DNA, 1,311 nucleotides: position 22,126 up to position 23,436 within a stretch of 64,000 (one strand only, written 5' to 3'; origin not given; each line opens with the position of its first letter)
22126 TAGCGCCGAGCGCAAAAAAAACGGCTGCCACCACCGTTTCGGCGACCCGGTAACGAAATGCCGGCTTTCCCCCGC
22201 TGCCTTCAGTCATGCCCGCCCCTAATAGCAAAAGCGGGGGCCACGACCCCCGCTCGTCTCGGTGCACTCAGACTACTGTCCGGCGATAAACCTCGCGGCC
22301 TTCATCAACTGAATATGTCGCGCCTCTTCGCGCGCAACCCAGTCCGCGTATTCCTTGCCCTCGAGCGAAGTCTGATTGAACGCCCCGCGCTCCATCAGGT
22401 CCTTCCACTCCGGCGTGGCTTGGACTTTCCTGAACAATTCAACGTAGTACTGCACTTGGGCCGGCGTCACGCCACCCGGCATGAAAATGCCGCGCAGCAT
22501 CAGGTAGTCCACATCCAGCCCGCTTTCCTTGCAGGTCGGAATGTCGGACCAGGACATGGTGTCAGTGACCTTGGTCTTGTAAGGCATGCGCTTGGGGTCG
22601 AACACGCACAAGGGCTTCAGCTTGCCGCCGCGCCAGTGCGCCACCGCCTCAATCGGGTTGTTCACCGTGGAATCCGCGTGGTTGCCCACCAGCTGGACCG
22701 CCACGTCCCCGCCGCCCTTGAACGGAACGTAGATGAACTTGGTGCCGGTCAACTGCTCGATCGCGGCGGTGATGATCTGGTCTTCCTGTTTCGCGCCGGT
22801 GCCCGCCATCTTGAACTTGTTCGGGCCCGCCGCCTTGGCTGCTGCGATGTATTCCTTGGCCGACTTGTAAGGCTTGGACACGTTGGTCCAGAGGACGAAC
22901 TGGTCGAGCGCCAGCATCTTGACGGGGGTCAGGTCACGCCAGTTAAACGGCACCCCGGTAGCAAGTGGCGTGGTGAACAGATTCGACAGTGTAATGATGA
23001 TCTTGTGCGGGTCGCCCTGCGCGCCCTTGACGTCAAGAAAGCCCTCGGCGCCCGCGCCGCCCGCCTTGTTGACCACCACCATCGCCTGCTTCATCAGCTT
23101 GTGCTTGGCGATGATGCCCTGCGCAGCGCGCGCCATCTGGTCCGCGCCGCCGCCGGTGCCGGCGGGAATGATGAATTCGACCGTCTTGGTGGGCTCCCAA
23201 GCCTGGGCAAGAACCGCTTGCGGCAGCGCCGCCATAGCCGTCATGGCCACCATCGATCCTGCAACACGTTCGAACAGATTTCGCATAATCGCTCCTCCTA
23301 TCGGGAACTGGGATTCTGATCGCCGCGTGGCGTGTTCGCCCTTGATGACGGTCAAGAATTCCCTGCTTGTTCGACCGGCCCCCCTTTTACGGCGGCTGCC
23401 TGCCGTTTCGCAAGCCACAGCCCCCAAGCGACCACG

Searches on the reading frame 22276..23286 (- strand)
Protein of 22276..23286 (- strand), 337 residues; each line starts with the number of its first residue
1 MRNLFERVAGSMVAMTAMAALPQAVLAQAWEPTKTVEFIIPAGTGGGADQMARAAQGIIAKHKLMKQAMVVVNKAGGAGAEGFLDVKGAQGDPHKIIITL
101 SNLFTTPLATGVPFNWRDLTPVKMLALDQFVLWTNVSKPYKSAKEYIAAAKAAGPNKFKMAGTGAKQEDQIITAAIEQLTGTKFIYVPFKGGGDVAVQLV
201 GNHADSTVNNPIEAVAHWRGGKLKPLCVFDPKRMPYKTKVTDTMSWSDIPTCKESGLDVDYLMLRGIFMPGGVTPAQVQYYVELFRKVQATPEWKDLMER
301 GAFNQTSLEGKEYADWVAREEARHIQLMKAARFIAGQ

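Call 10: search_protein_families(library=pfam, proteins=[window:22276-23286:-])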
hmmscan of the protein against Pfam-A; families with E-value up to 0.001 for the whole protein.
window:22276-23286:- (337 aa): 1 family
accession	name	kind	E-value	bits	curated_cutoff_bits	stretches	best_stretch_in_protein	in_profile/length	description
PF03401.19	TctC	-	4.7e-28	98.9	27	1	62-330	10-271/274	Tripartite tricarboxylate transporter family receptor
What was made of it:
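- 20178..23286 (-): tctC (22273-23286), tctB (21707-22267) and tctA (20178-21689). This is a tripartite tricarboxylate-type transporter and the predicted uptake system of the regulon. Pfam TctC (call 10).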
